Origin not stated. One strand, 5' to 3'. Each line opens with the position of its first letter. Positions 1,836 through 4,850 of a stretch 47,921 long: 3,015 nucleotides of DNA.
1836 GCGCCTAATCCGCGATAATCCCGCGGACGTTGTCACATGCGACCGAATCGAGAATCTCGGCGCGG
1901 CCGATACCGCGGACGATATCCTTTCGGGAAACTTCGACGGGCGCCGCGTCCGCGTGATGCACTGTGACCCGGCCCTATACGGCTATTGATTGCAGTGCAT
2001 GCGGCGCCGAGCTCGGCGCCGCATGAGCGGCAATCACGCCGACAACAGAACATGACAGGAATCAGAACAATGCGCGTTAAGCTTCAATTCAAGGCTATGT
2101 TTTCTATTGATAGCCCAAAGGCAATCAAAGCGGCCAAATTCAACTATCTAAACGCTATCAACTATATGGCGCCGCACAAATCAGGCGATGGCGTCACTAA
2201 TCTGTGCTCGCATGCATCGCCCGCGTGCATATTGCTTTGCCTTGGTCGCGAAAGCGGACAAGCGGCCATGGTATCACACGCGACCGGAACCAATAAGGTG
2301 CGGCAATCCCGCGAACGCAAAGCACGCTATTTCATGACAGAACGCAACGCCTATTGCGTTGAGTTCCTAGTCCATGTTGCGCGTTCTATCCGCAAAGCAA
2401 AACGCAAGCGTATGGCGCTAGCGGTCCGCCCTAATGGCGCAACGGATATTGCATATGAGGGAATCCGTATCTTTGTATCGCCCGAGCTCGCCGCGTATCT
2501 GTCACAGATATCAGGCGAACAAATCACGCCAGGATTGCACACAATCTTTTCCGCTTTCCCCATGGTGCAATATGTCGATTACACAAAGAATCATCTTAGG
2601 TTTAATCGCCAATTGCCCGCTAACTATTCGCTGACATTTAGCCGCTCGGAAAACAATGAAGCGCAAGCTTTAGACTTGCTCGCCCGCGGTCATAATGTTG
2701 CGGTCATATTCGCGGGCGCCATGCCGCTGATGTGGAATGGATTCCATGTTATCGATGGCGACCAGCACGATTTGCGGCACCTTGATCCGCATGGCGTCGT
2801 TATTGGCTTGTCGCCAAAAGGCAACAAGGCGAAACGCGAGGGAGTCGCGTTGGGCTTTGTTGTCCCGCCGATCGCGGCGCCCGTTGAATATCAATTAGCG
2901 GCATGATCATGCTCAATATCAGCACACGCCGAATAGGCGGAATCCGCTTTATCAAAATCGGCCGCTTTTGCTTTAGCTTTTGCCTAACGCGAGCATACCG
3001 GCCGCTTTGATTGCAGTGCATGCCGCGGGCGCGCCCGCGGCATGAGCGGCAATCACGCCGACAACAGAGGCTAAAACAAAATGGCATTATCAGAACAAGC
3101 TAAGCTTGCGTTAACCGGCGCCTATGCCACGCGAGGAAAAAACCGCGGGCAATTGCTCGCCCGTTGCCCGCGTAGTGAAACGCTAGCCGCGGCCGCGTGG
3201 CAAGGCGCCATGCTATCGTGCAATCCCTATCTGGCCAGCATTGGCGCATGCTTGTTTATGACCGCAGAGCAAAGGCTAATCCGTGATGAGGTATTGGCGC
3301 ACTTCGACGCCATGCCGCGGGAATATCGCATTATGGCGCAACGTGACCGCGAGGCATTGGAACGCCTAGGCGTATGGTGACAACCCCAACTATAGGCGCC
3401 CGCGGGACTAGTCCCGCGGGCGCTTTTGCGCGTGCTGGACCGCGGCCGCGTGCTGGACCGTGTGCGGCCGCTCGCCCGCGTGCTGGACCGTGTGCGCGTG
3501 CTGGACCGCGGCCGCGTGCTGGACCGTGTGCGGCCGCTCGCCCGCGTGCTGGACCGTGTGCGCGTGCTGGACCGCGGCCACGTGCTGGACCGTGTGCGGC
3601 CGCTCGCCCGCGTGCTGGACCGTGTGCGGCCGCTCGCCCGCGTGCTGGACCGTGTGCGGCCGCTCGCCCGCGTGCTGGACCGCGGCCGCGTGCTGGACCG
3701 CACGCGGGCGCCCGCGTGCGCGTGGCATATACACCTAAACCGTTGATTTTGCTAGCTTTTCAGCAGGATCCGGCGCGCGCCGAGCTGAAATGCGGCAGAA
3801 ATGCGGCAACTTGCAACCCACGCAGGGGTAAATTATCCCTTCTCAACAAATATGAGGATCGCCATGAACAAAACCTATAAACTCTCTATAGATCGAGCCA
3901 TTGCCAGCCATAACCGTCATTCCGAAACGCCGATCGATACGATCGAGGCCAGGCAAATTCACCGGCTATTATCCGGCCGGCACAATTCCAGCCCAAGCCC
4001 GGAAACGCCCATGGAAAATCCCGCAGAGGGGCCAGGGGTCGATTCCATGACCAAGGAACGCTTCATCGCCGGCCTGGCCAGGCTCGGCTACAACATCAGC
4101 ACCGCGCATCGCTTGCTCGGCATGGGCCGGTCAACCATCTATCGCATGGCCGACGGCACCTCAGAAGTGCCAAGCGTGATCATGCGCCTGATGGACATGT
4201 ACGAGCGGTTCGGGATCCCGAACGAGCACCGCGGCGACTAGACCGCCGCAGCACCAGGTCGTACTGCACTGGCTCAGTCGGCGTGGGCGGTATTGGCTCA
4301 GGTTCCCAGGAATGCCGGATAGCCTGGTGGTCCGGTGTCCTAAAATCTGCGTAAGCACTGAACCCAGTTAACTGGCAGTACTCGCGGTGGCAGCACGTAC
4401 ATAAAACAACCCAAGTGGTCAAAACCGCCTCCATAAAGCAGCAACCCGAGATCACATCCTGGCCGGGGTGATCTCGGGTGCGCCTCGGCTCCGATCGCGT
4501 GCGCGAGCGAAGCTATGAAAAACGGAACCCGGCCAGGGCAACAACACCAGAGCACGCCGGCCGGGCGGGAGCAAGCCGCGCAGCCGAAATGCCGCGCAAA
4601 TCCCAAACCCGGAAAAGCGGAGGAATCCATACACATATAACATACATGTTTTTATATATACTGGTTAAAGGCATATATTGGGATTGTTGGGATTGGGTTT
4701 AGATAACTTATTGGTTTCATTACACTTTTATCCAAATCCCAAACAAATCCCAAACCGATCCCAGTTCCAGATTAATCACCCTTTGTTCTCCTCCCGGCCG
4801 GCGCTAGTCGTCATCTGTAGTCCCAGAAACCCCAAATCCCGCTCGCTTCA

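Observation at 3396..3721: Hierarchical 12-copy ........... array bracketed by a terminator and a perfect GC palindrome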

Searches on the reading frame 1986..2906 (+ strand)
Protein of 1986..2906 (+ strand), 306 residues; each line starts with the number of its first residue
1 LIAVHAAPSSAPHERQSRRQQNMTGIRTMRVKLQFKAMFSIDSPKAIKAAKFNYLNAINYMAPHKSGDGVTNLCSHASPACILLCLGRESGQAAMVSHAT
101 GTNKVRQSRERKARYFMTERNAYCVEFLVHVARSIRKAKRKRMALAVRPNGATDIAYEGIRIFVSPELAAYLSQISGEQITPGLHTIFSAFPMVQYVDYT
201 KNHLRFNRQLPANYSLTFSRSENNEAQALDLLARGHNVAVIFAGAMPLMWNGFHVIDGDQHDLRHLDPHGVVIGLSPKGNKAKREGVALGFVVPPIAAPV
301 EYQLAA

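Call 11: search_protein_families(library=pfam, proteins=[window:1986-2906:+], max_evalue=0.01)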
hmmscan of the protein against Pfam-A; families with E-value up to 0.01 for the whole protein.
window:1986-2906:+ (306 aa): 1 family
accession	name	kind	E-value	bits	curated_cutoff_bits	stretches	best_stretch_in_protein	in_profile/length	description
PF17338.8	GP88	-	1.4e-27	97.5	24.4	1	48-284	12-224/230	Gene product 88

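Call 12: search_protein_families(library=phrogs, proteins=[window:1986-2906:+], max_evalue=0.01)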
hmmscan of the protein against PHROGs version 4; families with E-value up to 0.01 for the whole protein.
window:1986-2906:+ (306 aa): 1 family
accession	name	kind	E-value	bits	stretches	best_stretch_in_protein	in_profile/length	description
phrog_1617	-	unknown function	3.8e-48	164.9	1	30-286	33-264/273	-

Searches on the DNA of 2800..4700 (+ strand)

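Call 7: search_dna_similar(query=window:2800-4700:+, collection=phages, mode=distant, max_rows=30)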
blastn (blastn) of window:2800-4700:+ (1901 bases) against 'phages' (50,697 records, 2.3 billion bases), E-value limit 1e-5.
No match.

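Call 76: search_rna_families(source=window, start=3300, end=3900, threshold=evalue, max_evalue=10)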
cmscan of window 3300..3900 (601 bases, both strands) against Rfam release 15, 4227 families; matches with E-value up to 10: 3.
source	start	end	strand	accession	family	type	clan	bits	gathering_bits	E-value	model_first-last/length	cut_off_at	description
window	3321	3428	+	RF02344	ar14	Gene; sRNA;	-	19.3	58.8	0.23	1-123/123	no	Alphaproteobacterial ar14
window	3316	3429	+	RF02865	ncS01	Gene; sRNA;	-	16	58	3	1-110/110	no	Burkholderia sRNA 1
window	3538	3586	+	RF04232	mir-9318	Gene; miRNA;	-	14.8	90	4.4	1-76/76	no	mir-9318 microRNA precursor family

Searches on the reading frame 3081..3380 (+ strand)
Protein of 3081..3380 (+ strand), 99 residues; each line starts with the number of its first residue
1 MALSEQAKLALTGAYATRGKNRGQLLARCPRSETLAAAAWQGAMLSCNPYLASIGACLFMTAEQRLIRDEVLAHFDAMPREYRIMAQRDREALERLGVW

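Call 11: search_protein_families(library=pfam, proteins=[window:3081-3380:+], max_evalue=0.01)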
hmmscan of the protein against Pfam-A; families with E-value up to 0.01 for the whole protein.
window:3081-3380:+ (99 aa): 0 families

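Call 12: search_protein_families(library=phrogs, proteins=[window:3081-3380:+], max_evalue=0.01)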
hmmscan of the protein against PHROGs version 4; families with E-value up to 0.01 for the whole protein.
window:3081-3380:+ (99 aa): 0 families

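Call 38: find_encoding_contigs(protein=window:3081-3380:+, flank=3000, max_places=10)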
Protein window:3081-3380:+ (99 aa): 8 contigs read that carry it; 5 places shown.
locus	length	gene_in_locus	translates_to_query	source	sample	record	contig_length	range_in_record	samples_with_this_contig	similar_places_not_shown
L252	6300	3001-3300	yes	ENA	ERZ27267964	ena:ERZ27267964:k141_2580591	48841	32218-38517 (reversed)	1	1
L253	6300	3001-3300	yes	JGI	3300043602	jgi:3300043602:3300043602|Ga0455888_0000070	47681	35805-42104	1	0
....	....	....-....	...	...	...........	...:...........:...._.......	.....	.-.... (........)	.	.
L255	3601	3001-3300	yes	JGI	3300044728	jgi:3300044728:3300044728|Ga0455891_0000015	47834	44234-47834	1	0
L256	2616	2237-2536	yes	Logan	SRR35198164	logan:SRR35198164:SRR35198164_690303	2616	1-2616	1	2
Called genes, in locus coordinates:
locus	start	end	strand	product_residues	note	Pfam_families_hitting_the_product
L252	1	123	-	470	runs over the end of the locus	-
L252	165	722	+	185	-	-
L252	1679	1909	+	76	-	-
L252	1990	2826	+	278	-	PF17338:GP88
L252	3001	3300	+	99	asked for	-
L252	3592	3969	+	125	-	-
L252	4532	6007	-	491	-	PF19263:DUF5906 (faint)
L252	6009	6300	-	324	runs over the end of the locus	-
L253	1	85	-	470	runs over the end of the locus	-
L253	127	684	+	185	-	-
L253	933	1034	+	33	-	-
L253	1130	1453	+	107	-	-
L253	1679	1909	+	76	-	-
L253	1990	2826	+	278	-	PF17338:GP88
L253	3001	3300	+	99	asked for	-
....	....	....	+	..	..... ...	-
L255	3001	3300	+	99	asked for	-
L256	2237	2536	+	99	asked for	-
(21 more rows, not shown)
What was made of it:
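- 3081..3380 (+): Upstream early gene (99 aa, function unknown). More than 250 homologues exist in environmental phage contigs. The same gene was called in independent assemblies (call 38).
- Gene callers predicted ORFs over the array in two assemblies, on opposite strands (call 38).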

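Call 43: find_homologous_proteins(query=window:3081-3380:+)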
Query window:3081-3380:+ (99 aa): 252 proteins with E <= 0.001 among 254 candidates; the best 120 are listed.
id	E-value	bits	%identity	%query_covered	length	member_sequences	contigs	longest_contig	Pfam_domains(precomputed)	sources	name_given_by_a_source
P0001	3.3e-58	211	100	100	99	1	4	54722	-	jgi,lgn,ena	jgi:hypothetical protein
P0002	9.4e-50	184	88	100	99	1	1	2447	-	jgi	jgi:hypothetical protein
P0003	3.4e-49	182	86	100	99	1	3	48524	-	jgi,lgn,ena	-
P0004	4.0e-49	182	89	98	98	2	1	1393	-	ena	-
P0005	5.0e-49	182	84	100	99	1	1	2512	-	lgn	-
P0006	4.6e-48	179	85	100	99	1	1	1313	-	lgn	-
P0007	6.5e-48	178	85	100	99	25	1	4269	-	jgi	jgi:hypothetical protein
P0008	7.7e-48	178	87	100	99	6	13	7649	-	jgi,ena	-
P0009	1.2e-47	177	86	100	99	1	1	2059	-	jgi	-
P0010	2.5e-47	176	85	98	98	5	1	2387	-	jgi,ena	-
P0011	4.0e-47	176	85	98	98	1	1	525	-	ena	-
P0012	5.2e-47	175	85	100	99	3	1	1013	-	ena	-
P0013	6.1e-47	175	83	100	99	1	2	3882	-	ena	-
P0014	7.2e-47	175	84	100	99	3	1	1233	-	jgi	jgi:hypothetical protein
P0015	8.5e-47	175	85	100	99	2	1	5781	-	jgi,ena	-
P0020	2.4e-46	173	84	100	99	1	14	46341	-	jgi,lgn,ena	jgi:hypothetical protein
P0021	2.9e-46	173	84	100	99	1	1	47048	-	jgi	jgi:hypothetical protein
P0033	1.5e-44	167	78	100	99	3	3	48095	-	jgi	jgi:hypothetical protein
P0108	2.7e-40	154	75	100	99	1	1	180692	-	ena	-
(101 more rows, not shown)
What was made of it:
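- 3081..3380 (+): Call 43 lists 252 homologues at E <= 1e-3.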

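Call 44: find_encoding_contigs(protein=P0003, flank=2500, max_places=4)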
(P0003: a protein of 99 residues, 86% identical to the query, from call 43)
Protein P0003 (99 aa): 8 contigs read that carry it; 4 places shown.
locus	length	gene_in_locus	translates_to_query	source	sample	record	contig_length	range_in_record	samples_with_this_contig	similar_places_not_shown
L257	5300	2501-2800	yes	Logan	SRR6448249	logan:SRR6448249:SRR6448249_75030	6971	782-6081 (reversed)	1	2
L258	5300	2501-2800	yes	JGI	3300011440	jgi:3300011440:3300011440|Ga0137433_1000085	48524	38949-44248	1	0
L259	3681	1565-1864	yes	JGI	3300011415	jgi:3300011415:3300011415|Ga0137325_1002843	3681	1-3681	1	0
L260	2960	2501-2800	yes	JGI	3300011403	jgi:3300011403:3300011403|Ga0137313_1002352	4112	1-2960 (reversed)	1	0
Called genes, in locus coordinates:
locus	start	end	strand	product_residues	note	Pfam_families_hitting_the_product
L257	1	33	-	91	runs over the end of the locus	-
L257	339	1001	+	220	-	PF17338:GP88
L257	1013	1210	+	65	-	-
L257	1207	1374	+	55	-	-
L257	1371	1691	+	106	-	-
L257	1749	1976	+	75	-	-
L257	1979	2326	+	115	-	-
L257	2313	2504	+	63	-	-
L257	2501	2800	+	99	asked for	-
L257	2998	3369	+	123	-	-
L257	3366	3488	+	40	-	-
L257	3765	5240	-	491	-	PF19263:DUF5906 (weak)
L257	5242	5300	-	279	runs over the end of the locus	?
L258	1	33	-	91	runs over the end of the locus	-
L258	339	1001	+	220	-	PF17338:GP88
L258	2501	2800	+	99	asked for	-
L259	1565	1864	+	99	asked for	-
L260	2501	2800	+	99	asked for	-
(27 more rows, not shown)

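Call 45: find_encoding_contigs(protein=P0020, flank=2500, max_places=6)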
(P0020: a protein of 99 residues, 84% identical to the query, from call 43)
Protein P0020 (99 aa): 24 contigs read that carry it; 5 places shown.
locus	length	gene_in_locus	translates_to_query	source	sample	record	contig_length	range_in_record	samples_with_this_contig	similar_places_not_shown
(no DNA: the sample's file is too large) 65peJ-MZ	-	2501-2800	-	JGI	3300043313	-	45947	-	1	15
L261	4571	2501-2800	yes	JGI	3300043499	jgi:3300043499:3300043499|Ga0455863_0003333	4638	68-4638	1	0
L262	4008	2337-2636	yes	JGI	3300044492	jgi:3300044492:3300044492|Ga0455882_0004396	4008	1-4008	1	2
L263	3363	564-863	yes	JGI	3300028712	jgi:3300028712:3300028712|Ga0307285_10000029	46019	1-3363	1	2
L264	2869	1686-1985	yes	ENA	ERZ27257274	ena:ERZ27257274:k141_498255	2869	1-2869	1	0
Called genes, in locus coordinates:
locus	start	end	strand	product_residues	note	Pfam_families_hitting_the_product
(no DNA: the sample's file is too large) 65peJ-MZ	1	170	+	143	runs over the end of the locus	-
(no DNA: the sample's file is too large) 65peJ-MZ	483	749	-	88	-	-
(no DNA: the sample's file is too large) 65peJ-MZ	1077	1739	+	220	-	PF17338:GP88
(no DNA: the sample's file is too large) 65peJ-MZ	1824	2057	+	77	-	-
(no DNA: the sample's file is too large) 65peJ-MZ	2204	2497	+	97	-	-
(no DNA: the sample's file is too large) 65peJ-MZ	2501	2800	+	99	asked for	-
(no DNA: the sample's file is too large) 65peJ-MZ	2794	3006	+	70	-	-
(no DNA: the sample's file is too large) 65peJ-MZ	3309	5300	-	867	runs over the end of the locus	-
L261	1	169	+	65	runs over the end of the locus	-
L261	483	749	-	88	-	-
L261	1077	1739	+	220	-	PF17338:GP88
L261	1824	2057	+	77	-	-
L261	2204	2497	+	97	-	-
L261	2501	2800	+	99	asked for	-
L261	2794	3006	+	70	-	-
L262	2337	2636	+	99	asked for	-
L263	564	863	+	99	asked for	-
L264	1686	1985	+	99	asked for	-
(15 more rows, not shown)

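Call 46: find_encoding_contigs(protein=P0021, flank=2500, max_places=3)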
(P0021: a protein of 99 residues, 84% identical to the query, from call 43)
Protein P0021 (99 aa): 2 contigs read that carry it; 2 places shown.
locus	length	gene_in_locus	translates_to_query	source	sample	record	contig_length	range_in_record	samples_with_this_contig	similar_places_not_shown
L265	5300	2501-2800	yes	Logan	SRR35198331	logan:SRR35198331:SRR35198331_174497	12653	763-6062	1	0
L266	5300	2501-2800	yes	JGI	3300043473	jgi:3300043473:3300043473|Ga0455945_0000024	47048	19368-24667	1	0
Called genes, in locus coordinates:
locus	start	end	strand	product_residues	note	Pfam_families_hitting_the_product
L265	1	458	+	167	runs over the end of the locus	-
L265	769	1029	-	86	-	-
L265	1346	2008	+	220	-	PF17338:GP88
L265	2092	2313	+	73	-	-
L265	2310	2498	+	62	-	-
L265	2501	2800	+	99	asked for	-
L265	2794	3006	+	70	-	-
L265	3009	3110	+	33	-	-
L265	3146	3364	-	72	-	-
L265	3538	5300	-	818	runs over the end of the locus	PF08706:D5_N, PF19263:DUF5906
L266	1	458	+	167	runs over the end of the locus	-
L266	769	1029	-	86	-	-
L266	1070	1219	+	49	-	-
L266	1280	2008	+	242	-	PF17338:GP88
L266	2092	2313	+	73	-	-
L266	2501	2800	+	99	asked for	-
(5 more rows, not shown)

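Call 47: find_encoding_contigs(protein=P0033, flank=2500, max_places=3)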
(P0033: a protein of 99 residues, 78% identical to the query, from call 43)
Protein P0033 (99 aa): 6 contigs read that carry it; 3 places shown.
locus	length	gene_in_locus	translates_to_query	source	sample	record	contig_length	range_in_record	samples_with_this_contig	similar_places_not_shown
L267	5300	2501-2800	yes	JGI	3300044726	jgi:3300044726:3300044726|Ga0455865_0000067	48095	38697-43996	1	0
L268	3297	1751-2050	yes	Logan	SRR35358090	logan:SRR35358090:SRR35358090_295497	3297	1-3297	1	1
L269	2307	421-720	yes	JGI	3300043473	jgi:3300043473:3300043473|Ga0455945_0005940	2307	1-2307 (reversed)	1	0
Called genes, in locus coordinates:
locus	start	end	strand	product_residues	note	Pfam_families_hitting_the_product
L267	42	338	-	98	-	-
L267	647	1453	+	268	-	PF17338:GP88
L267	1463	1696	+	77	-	-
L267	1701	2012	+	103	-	-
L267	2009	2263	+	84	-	-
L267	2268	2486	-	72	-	-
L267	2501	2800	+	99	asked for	-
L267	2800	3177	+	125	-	-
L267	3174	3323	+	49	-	-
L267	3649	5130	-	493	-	PF19263:DUF5906 (weak)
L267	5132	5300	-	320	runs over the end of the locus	-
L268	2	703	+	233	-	?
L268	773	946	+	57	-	-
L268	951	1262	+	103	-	-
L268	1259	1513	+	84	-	-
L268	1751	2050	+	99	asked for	-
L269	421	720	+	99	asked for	-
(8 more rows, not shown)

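Call 50: find_encoding_contigs(protein=P0008, flank=2000, max_places=8)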
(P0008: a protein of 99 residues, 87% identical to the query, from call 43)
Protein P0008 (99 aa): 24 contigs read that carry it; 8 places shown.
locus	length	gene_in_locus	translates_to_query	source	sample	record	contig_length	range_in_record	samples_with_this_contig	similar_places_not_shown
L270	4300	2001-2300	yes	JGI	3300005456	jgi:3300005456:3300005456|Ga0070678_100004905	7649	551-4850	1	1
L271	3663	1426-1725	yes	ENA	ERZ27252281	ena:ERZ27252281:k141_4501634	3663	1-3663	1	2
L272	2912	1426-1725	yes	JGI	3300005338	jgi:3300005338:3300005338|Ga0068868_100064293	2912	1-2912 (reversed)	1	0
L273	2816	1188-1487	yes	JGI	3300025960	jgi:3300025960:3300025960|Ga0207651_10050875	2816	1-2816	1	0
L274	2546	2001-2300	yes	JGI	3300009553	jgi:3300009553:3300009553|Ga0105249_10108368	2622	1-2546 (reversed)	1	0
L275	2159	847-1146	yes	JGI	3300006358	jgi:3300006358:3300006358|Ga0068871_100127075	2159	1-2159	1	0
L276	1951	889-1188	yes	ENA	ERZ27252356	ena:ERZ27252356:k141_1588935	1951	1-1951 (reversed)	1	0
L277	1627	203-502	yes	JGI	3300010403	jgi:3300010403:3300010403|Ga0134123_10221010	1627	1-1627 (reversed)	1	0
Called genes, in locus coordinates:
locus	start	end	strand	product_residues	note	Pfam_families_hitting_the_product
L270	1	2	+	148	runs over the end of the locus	-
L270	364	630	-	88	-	-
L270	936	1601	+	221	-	PF17338:GP88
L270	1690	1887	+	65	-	-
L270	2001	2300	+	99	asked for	-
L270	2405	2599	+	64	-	PF13384:HTH_23 (faint)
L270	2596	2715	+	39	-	-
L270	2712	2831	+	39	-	-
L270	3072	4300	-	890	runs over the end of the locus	-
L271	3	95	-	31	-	?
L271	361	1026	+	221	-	PF17338:GP88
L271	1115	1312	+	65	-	-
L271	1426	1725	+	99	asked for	-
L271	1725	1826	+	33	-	-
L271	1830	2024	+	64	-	PF13384:HTH_23 (faint)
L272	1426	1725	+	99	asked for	-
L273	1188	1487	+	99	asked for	-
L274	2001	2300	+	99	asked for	-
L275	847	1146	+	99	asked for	-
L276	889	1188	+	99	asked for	-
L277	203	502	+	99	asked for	-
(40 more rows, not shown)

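Call 51: find_encoding_contigs(protein=P0002, flank=2000, max_places=3)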
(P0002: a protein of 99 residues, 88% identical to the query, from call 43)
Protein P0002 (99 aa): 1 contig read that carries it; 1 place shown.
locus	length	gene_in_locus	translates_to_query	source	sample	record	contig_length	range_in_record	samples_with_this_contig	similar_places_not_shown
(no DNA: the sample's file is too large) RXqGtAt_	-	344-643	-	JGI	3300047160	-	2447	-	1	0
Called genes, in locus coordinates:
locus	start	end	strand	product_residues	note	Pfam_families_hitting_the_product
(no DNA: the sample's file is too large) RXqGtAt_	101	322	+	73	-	-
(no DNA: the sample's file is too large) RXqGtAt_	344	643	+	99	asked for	-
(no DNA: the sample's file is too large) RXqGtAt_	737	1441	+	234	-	PF17338:GP88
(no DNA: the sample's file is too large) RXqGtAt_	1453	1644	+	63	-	-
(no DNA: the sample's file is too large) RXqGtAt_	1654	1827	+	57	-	-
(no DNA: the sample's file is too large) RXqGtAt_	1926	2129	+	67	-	-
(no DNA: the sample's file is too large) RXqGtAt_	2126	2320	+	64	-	PF12840:HTH_20 (weak)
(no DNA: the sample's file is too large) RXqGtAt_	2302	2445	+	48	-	?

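Call 52: find_encoding_contigs(protein=P0108, flank=10000, max_places=2)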
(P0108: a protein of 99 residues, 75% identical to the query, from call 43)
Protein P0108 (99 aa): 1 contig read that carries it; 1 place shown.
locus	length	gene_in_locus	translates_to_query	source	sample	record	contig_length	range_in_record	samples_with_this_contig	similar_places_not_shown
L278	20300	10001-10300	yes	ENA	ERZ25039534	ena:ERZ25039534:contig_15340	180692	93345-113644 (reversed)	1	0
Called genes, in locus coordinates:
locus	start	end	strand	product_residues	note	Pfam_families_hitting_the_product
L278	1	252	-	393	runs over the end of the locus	-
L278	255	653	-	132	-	-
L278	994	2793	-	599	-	-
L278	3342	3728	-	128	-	-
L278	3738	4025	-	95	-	-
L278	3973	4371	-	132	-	-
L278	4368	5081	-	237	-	-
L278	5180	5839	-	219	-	-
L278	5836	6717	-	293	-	-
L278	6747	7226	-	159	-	-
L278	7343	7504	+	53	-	-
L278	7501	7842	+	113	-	-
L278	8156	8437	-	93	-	-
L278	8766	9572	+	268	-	PF17338:GP88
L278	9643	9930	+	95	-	-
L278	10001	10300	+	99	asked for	-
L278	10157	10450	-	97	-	-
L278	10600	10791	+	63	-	-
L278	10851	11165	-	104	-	-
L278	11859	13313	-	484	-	-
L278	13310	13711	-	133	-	-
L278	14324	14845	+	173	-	-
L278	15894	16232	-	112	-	-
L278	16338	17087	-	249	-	-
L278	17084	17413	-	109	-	PF07238:PilZ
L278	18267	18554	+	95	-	PF01230:HIT, PF11969:DcpS_C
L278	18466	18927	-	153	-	PF00639:Rotamase, PF13616:Rotamase_3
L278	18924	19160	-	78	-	-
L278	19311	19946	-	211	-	-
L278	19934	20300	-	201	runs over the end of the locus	PF13623:SurA_N_2 (weak), PF13624:SurA_N_3 (weak)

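Call 64: search_protein_families(library=ncbifam, proteins=[window:3081-3380:+], max_evalue=0.1)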
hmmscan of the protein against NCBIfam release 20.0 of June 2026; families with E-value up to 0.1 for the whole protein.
window:3081-3380:+ (99 aa): 0 families

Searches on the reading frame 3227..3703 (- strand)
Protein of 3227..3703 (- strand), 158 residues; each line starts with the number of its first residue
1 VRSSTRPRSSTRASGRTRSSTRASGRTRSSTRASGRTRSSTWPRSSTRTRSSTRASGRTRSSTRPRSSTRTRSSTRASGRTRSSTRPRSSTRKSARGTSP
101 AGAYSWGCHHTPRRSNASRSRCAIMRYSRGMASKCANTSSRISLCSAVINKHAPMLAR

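Call 35: search_protein_families(library=pfam, proteins=[window:3227-3703:-], max_evalue=1)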
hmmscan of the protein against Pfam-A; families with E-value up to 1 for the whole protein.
window:3227-3703:- (158 aa): 0 families

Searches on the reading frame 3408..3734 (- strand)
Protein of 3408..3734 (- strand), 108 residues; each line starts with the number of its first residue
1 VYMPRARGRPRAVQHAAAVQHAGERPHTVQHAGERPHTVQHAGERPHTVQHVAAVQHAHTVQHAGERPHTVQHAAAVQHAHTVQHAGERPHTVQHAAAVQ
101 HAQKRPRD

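Call 35: search_protein_families(library=pfam, proteins=[window:3408-3734:-], max_evalue=1)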
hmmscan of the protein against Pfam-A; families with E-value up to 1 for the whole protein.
window:3408-3734:- (108 aa): 1 family
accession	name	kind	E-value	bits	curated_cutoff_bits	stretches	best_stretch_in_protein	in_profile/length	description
PF18669.6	Trp_ring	-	0.024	15.4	27.1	0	73-92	15-34/51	Trimeric autotransporter adhesin Trp ring domain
